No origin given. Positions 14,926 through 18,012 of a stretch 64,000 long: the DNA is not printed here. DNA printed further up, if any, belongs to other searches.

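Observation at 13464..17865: Translationally coupled two-gene module: DUF4145-like + RecD/TraA SF1 helicase + unknown C-domain (929 aa) with a TPR + tandem cold-shock-OB partner (536 aa). Candidate undescribed defence system.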

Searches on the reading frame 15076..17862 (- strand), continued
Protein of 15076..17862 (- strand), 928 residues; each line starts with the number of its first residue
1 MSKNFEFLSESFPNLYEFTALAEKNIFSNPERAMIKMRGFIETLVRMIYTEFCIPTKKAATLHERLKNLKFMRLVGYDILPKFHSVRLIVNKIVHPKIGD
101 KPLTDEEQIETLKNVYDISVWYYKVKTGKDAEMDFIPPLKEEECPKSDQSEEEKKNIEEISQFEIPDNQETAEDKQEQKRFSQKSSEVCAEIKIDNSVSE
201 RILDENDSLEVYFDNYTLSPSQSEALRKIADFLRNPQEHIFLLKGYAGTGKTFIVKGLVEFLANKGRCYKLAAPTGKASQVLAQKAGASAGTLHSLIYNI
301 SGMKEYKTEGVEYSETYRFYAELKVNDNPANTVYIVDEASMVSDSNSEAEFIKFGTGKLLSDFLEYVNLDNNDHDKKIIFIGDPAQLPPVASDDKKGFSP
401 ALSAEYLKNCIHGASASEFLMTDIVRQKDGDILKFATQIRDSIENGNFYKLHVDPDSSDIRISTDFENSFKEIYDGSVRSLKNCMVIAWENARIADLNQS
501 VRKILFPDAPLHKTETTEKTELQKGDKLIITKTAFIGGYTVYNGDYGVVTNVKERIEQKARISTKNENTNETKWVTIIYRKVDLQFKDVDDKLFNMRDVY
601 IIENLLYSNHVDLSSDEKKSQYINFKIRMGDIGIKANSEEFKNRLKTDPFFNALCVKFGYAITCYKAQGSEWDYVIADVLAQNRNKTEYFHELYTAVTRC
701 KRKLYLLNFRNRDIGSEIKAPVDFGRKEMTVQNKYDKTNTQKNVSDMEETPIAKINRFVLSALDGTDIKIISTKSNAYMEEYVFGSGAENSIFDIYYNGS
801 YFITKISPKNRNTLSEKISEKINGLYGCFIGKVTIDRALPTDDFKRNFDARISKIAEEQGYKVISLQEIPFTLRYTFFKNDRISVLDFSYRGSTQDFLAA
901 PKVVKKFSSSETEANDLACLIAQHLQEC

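Call 25: find_homologous_proteins(query=window:15076-17862:-, max_evalue=1e-10)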
Query window:15076-17862:- (928 aa): 2178 proteins with E <= 1e-10 among 8000 candidates; the best 120 are listed.
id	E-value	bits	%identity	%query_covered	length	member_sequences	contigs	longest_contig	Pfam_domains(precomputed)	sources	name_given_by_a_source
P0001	0.0e+0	2090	100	100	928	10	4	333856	PF13538.13,PF13086.13,PF05970.21,PF13604.13,PF13245.13,PF18335.8,PF13401.13,PF22721.2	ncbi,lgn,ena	-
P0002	0.0e+0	1750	85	100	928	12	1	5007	PF13538.13,PF05970.21,PF13604.13,PF13245.13,PF13401.13,PF22721.2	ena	-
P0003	0.0e+0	1144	83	69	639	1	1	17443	PF13086.13,PF05970.21,PF13604.13,PF13245.13,PF13401.13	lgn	-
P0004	2.7e-294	997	65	78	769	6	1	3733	PF13538.13,PF05970.21,PF13604.13,PF13245.13,PF18335.8,PF13401.13,PF22721.2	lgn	-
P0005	3.1e-233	795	45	98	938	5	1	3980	PF13538.13,PF05970.21,PF01443.25,PF13604.13,PF13245.13,PF22721.2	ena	-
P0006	1.7e-153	531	35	96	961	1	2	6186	PF13538.13,PF05970.21,PF13604.13,PF13245.13,PF22721.2,PF13643.12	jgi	jgi:hypothetical protein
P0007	6.0e-152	526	36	99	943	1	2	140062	PF13538.13,PF05970.21,PF13604.13,PF13245.13,PF22721.2,PF13643.12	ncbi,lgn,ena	-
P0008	8.3e-152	525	37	96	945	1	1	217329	PF13538.13,PF05970.21,PF13604.13,PF13245.13,PF18335.8,PF22721.2,PF13643.12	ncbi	-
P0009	8.6e-152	525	35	99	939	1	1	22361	PF13538.13,PF05970.21,PF13604.13,PF13245.13,PF22721.2,PF13643.12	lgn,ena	-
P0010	3.5e-151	523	35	100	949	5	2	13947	PF13538.13,PF05970.21,PF13604.13,PF13245.13,PF22721.2,PF13643.12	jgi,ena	-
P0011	4.0e-151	523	36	96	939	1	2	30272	PF13538.13,PF05970.21,PF13604.13,PF13245.13,PF22721.2,PF13643.12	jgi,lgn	jgi:hypothetical protein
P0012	8.6e-151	522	35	96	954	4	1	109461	PF13538.13,PF05970.21,PF13604.13,PF13245.13,PF22721.2,PF13643.12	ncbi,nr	ncbi:AAA family ATPase [Pseudomonadales bacterium]|nr:AAA family ATPase [Pseudomonadales bacterium]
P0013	5.6e-150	519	35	100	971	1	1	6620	PF13538.13,PF05970.21,PF13604.13,PF13245.13,PF22721.2,PF13643.12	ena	-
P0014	1.1e-149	518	34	100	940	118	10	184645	PF13538.13,PF05970.21,PF13604.13,PF13245.13,PF22721.2,PF13643.12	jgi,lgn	jgi:tRNA A37 threonylcarbamoyladenosine biosynthesis protein TsaE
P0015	1.3e-149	518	35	96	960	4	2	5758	PF13538.13,PF05970.21,PF13604.13,PF13245.13,PF18335.8,PF22721.2,PF13643.12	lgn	-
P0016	1.3e-149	518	35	97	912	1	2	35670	PF13538.13,PF05970.21,PF01443.25,PF13604.13,PF13245.13,PF13401.13,PF09848.16,PF22721.2,PF13643.12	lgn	-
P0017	2.8e-149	517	35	96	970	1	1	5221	PF13538.13,PF05970.21,PF01443.25,PF13604.13,PF13245.13,PF18335.8,PF22721.2,PF13643.12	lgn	-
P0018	5.0e-149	516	35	96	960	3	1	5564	PF13538.13,PF05970.21,PF13604.13,PF13245.13,PF18335.8,PF22721.2,PF13643.12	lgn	-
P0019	5.6e-149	516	36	96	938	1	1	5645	PF13538.13,PF05970.21,PF13604.13,PF13245.13,PF22721.2,PF13643.12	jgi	-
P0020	8.0e-149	516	34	99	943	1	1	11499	PF13538.13,PF05970.21,PF13604.13,PF13245.13,PF22721.2,PF13643.12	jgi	jgi:hypothetical protein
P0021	8.0e-149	516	34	100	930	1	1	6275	PF13538.13,PF05970.21,PF13604.13,PF13245.13,PF22721.2,PF13643.12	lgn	-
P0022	8.2e-149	516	34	100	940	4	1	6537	PF13538.13,PF05970.21,PF13604.13,PF13245.13,PF22721.2,PF13643.12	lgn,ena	-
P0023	9.2e-149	515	35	96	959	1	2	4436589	PF13538.13,PF05970.21,PF13604.13,PF13245.13,PF22721.2,PF13643.12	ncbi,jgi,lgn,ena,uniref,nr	ncbi:protein of unknown function [Marinobacter sp. LV10R510-11A]|uniref:AAA family ATPase n=1 Tax=Ma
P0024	1.1e-148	515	35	96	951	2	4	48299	PF13538.13,PF05970.21,PF13604.13,PF13245.13,PF22721.2,PF13643.12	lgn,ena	-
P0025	1.5e-148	515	35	96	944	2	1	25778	PF13538.13,PF05970.21,PF13604.13,PF13245.13,PF22721.2,PF13643.12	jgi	-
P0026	1.9e-148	514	34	96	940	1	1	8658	PF13538.13,PF05970.21,PF13604.13,PF13245.13,PF22721.2,PF13643.12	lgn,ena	-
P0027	2.3e-148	514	35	96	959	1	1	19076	PF13538.13,PF05970.21,PF13604.13,PF13245.13,PF22721.2,PF13643.12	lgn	-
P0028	2.9e-148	514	35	96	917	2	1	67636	PF13538.13,PF05970.21,PF13604.13,PF13245.13,PF13401.13,PF09848.16,PF22721.2,PF13643.12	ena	-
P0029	7.3e-148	512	34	96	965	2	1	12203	PF13538.13,PF05970.21,PF13604.13,PF13245.13,PF22721.2,PF13643.12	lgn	-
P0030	1.1e-147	512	36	96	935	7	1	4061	PF13538.13,PF05970.21,PF01443.25,PF13604.13,PF13245.13,PF22721.2,PF13643.12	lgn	-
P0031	1.5e-147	511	35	96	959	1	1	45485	PF13538.13,PF05970.21,PF13604.13,PF13245.13,PF22721.2,PF13643.12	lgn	-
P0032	1.9e-147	511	35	96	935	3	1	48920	PF13538.13,PF05970.21,PF13604.13,PF13245.13,PF22721.2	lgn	-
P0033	2.1e-147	511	34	96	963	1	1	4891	PF13538.13,PF05970.21,PF13604.13,PF13245.13,PF22721.2,PF13643.12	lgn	-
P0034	3.7e-147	510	35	99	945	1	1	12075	PF13538.13,PF05970.21,PF13604.13,PF13245.13,PF13401.13,PF22721.2,PF13643.12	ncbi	-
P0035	3.8e-147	510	35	100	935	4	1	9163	PF13538.13,PF05970.21,PF13604.13,PF13245.13,PF22721.2,PF13643.12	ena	-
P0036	4.3e-147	510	35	99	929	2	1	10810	PF13538.13,PF05970.21,PF13604.13,PF13245.13,PF22721.2,PF13643.12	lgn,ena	-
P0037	4.3e-147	510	35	96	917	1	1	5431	PF13538.13,PF05970.21,PF13604.13,PF13245.13,PF09848.16,PF22721.2,PF13643.12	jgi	jgi:Cdc6-like AAA superfamily ATPase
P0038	6.6e-147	509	34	97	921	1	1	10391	PF13538.13,PF05970.21,PF13604.13,PF13245.13,PF22721.2,PF13643.12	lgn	-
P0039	7.9e-147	509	35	99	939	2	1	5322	PF13538.13,PF13086.13,PF05970.21,PF01443.25,PF13604.13,PF13245.13,PF18335.8,PF22721.2,PF13643.12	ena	-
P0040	1.0e-146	509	35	100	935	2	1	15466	PF13538.13,PF05970.21,PF13604.13,PF13245.13,PF22721.2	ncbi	-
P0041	1.1e-146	509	35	100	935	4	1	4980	PF13538.13,PF05970.21,PF13604.13,PF13245.13,PF22721.2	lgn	-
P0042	2.3e-146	507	34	100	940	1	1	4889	PF13538.13,PF05970.21,PF13604.13,PF13245.13,PF22721.2,PF13643.12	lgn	-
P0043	2.4e-146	507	35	100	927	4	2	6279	PF13538.13,PF05970.21,PF13604.13,PF13245.13,PF18335.8,PF22721.2,PF13643.12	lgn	-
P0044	4.4e-146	507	35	97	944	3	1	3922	PF13538.13,PF05970.21,PF13604.13,PF13245.13,PF22721.2,PF13643.12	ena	-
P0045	4.7e-146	506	34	97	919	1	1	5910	PF13538.13,PF05970.21,PF13604.13,PF13245.13,PF13401.13,PF09848.16,PF22721.2,PF13643.12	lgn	-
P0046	4.8e-146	506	35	99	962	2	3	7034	PF13538.13,PF05970.21,PF13604.13,PF13245.13,PF18335.8,PF22721.2,PF13643.12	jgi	jgi:hypothetical protein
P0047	8.7e-146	506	35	96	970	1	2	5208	PF13538.13,PF05970.21,PF13604.13,PF13245.13,PF18335.8,PF22721.2,PF13643.12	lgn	-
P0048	9.6e-146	505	34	100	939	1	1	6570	PF13538.13,PF05970.21,PF13604.13,PF13245.13,PF18335.8,PF22721.2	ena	-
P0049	1.1e-145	505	35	96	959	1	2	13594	PF13538.13,PF05970.21,PF13604.13,PF13245.13,PF22721.2,PF13643.12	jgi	jgi:hypothetical protein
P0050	1.9e-145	504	35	96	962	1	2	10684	PF13538.13,PF05970.21,PF13604.13,PF13245.13,PF22721.2,PF13643.12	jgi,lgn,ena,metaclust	metaclust:\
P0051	2.2e-145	504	34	100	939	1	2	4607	PF13538.13,PF05970.21,PF13604.13,PF13245.13,PF18335.8,PF22721.2,PF13643.12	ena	-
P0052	2.3e-145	504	33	100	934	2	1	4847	PF13538.13,PF05970.21,PF13604.13,PF13245.13,PF22721.2,PF13643.12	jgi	-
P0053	2.4e-145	504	34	100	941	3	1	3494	PF13538.13,PF05970.21,PF13604.13,PF13245.13,PF22721.2,PF13643.12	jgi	-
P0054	2.6e-145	504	36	99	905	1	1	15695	PF13538.13,PF05970.21,PF01443.25,PF13604.13,PF13245.13,PF13401.13,PF09848.16,PF22721.2,PF13643.12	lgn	-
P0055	2.9e-145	504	36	96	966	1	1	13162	PF13538.13,PF05970.21,PF13604.13,PF13245.13,PF18335.8,PF22721.2,PF13643.12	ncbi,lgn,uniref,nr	ncbi:ATP-dependent DNA helicase [Thiomicrospira microaerophila]|uniref:ATP-dependent DNA helicase n=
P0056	3.0e-145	504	35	96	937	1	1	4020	PF13538.13,PF05970.21,PF13604.13,PF13245.13,PF22721.2,PF13643.12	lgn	-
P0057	3.9e-145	503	34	100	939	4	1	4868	PF13538.13,PF05970.21,PF13604.13,PF13245.13,PF18335.8,PF22721.2,PF13643.12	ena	-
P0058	4.0e-145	503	34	100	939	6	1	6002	PF13538.13,PF05970.21,PF13604.13,PF13245.13,PF22721.2,PF13643.12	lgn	-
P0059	4.7e-145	503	34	96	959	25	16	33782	PF13538.13,PF05970.21,PF13604.13,PF13245.13,PF22721.2,PF13643.12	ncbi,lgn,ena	-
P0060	6.1e-145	503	34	100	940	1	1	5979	PF13538.13,PF05970.21,PF13604.13,PF13245.13,PF22721.2,PF13643.12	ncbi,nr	ncbi:MAG: AAA family ATPase [Actinobacteria bacterium]|nr:AAA family ATPase [Actinomycetota bacteriu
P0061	8.0e-145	502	35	96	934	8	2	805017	PF13538.13,PF05970.21,PF13604.13,PF13245.13,PF22721.2,PF13643.12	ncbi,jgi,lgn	-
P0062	8.4e-145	502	35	100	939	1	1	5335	PF13538.13,PF05970.21,PF13604.13,PF13245.13,PF18335.8,PF22721.2,PF13643.12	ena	-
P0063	9.3e-145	502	34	100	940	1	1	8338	PF13538.13,PF05970.21,PF13604.13,PF13245.13,PF22721.2,PF13643.12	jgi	jgi:hypothetical protein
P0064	1.0e-144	502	35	100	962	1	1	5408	PF13538.13,PF05970.21,PF13604.13,PF13245.13,PF22721.2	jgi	jgi:hypothetical protein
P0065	1.1e-144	502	34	100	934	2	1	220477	PF13538.13,PF05970.21,PF13604.13,PF13245.13,PF22721.2,PF13643.12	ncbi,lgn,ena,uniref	ncbi:AAA family ATPase [Pseudomonas sp. GLN_6]|uniref:ATP-dependent DNA helicase n=1 Tax=Pseudomonas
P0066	1.4e-144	502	34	100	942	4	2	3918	PF13538.13,PF05970.21,PF13604.13,PF13245.13,PF22721.2,PF13643.12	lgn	-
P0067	1.7e-144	501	34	100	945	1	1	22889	PF13538.13,PF05970.21,PF13604.13,PF13245.13,PF22721.2,PF13643.12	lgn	-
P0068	1.7e-144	501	35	96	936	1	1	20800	PF13538.13,PF05970.21,PF13604.13,PF13245.13,PF22721.2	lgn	-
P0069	1.9e-144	501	34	96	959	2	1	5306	PF13538.13,PF05970.21,PF13604.13,PF13245.13,PF22721.2,PF13643.12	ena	-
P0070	2.4e-144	501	34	100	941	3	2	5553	PF13538.13,PF05970.21,PF13604.13,PF13245.13,PF22721.2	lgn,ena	-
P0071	3.3e-144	500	34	95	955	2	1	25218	PF13538.13,PF05970.21,PF01443.25,PF13604.13,PF13245.13,PF22721.2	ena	-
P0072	3.3e-144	500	34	100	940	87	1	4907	PF13538.13,PF05970.21,PF13604.13,PF13245.13,PF22721.2,PF13643.12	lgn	-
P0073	4.0e-144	500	35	96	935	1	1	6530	PF13538.13,PF05970.21,PF13604.13,PF13245.13,PF22721.2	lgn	-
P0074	4.1e-144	500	35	96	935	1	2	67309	PF13538.13,PF05970.21,PF13604.13,PF13245.13,PF22721.2,PF13643.12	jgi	-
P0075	7.2e-144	499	33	100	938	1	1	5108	PF13538.13,PF05970.21,PF13604.13,PF13245.13,PF22721.2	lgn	-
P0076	7.8e-144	499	34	100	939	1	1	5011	PF13538.13,PF05970.21,PF13604.13,PF13245.13,PF18335.8,PF22721.2,PF13643.12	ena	-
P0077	1.1e-143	499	34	96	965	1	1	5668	PF13538.13,PF05970.21,PF13604.13,PF13245.13,PF22721.2,PF13643.12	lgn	-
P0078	1.2e-143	499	35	97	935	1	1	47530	PF13538.13,PF05970.21,PF13604.13,PF13245.13,PF22721.2,PF13643.12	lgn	-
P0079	1.2e-143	499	34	99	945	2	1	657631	PF13538.13,PF05970.21,PF13604.13,PF13245.13,PF22721.2,PF13643.12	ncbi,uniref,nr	ncbi:ATP-dependent DNA helicase [Kineobactrum sediminis]|uniref:ATP-dependent DNA helicase n=1 Tax=K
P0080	1.3e-143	498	35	96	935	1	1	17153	PF13538.13,PF05970.21,PF13604.13,PF13245.13,PF22721.2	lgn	-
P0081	1.5e-143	498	34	96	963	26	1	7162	PF13538.13,PF05970.21,PF13604.13,PF13245.13,PF22721.2,PF13643.12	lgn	-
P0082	1.5e-143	498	33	100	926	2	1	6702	PF13538.13,PF05970.21,PF13604.13,PF13245.13,PF22721.2,PF13643.12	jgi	-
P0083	1.7e-143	498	36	96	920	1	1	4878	PF13538.13,PF05970.21,PF13604.13,PF13245.13,PF22721.2,PF13643.12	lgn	-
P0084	1.8e-143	498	34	96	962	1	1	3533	PF13538.13,PF05970.21,PF13604.13,PF13245.13,PF18335.8,PF22721.2,PF13643.12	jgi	-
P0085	1.8e-143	498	35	97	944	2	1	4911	PF13538.13,PF05970.21,PF13604.13,PF13245.13,PF22721.2,PF13643.12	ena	-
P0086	2.2e-143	498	34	100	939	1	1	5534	PF13538.13,PF05970.21,PF13604.13,PF13245.13,PF18335.8,PF22721.2,PF13643.12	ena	-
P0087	2.2e-143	498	34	100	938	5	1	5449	PF13538.13,PF05970.21,PF01443.25,PF13604.13,PF13245.13,PF22721.2,PF13643.12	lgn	-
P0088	2.2e-143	498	35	96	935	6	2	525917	PF13538.13,PF05970.21,PF13604.13,PF13245.13,PF22721.2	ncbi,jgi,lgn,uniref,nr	ncbi:ATP-dependent DNA helicase [Stutzerimonas kunmingensis]|jgi:hypothetical protein|uniref:ATP-dep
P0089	2.3e-143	498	35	96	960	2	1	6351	PF13538.13,PF05970.21,PF13604.13,PF13245.13,PF22721.2,PF13643.12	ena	-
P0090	2.6e-143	497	34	96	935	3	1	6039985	PF13538.13,PF05970.21,PF13604.13,PF13245.13,PF22721.2,PF13643.12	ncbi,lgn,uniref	ncbi:AAA family ATPase [Endozoicomonas sp.]|uniref:AAA family ATPase n=1 Tax=Endozoicomonas sp. TaxI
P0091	2.6e-143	497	37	96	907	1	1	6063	PF13538.13,PF05970.21,PF01443.25,PF13604.13,PF13245.13,PF13401.13,PF22721.2,PF13643.12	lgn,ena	-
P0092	2.9e-143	497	35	96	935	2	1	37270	PF13538.13,PF05970.21,PF13604.13,PF13245.13,PF22721.2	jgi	jgi:hypothetical protein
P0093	2.9e-143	497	35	100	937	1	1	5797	PF13538.13,PF05970.21,PF01443.25,PF13604.13,PF13245.13,PF22721.2,PF13643.12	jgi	-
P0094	3.0e-143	497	35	96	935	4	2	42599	PF13538.13,PF05970.21,PF13604.13,PF13245.13,PF22721.2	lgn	-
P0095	3.1e-143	497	34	100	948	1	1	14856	PF13538.13,PF05970.21,PF13604.13,PF13245.13,PF22721.2,PF13643.12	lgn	-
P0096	4.1e-143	497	35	100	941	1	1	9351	PF13538.13,PF05970.21,PF13604.13,PF13245.13,PF22721.2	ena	-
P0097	4.5e-143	497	34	96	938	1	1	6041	PF13538.13,PF05970.21,PF13604.13,PF13245.13,PF22721.2,PF13643.12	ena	-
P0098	6.8e-143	496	35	96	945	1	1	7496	PF13538.13,PF05970.21,PF13604.13,PF13245.13,PF13401.13,PF22721.2,PF13643.12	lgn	-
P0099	7.2e-143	496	34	99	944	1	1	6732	PF13538.13,PF05970.21,PF13604.13,PF13245.13,PF18335.8,PF22721.2,PF13643.12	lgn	-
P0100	7.4e-143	496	34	100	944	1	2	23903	PF13538.13,PF05970.21,PF13604.13,PF13245.13,PF22721.2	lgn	-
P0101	8.4e-143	496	33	100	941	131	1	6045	PF13538.13,PF05970.21,PF13604.13,PF13245.13,PF22721.2,PF13643.12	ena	-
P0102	8.9e-143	496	33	96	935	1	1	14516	PF13538.13,PF05970.21,PF13604.13,PF13245.13,PF22721.2,PF13643.12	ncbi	-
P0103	9.0e-143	496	33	100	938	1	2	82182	PF13538.13,PF05970.21,PF01443.25,PF13604.13,PF13245.13,PF22721.2,PF13643.12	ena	-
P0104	9.4e-143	496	35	96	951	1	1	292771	PF13538.13,PF05970.21,PF13604.13,PF13245.13,PF22721.2,PF13643.12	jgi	-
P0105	1.0e-142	495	35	97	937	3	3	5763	PF13538.13,PF05970.21,PF13604.13,PF13245.13,PF22721.2,PF13643.12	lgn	-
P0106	1.0e-142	495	34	100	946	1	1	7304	PF13538.13,PF05970.21,PF13604.13,PF13245.13,PF22721.2,PF13643.12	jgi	jgi:ATP-dependent exoDNAse (exonuclease V) alpha subunit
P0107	1.1e-142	495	35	96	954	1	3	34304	PF13538.13,PF05970.21,PF13604.13,PF13245.13,PF22721.2,PF13643.12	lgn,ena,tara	tara:strand:+ start:1680 stop:4544 length:2865 start_codon:yes stop_codon:yes gene_type:complete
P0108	1.3e-142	495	35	96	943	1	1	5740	PF13538.13,PF05970.21,PF13604.13,PF13245.13,PF22721.2,PF13643.12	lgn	-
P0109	1.4e-142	495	34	100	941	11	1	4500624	PF13538.13,PF05970.21,PF13604.13,PF13245.13,PF22721.2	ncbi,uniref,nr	ncbi:AAA family ATPase [Pseudomonas benzenivorans]|uniref:AAA family ATPase n=1 Tax=Pseudomonas benz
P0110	1.4e-142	495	34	100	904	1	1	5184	PF13538.13,PF05970.21,PF13604.13,PF13245.13,PF22721.2,PF13643.12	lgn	-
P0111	1.6e-142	495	34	100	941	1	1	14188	PF13538.13,PF05970.21,PF13604.13,PF13245.13,PF22721.2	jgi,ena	jgi:hypothetical protein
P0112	1.9e-142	495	34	96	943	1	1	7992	PF13538.13,PF05970.21,PF13604.13,PF13245.13,PF22721.2,PF13643.12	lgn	-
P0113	3.2e-142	494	36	96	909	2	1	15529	PF13538.13,PF05970.21,PF01443.25,PF13604.13,PF13245.13,PF22721.2,PF13643.12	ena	-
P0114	3.3e-142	494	34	100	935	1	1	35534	PF13538.13,PF05970.21,PF13604.13,PF13245.13,PF22721.2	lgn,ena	-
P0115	3.7e-142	494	34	99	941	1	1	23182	PF13538.13,PF05970.21,PF13604.13,PF13245.13,PF22721.2,PF13643.12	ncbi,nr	ncbi:MAG: AAA family ATPase [Hydrogenophaga sp.]|nr:AAA family ATPase [Hydrogenophaga sp.]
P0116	4.2e-142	493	36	96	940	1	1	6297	PF13538.13,PF05970.21,PF01443.25,PF13604.13,PF13245.13,PF22721.2,PF13643.12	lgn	-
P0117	4.3e-142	493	34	96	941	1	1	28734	PF13538.13,PF05970.21,PF13604.13,PF13245.13,PF22721.2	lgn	-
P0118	4.8e-142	493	35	100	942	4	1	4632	PF13538.13,PF05970.21,PF13604.13,PF13245.13,PF22721.2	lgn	-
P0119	5.0e-142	493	34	100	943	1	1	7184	PF13538.13,PF05970.21,PF13604.13,PF13245.13,PF22721.2,PF13643.12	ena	-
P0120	5.2e-142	493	35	96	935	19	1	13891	PF13538.13,PF05970.21,PF13604.13,PF13245.13,PF22721.2,PF13643.12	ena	-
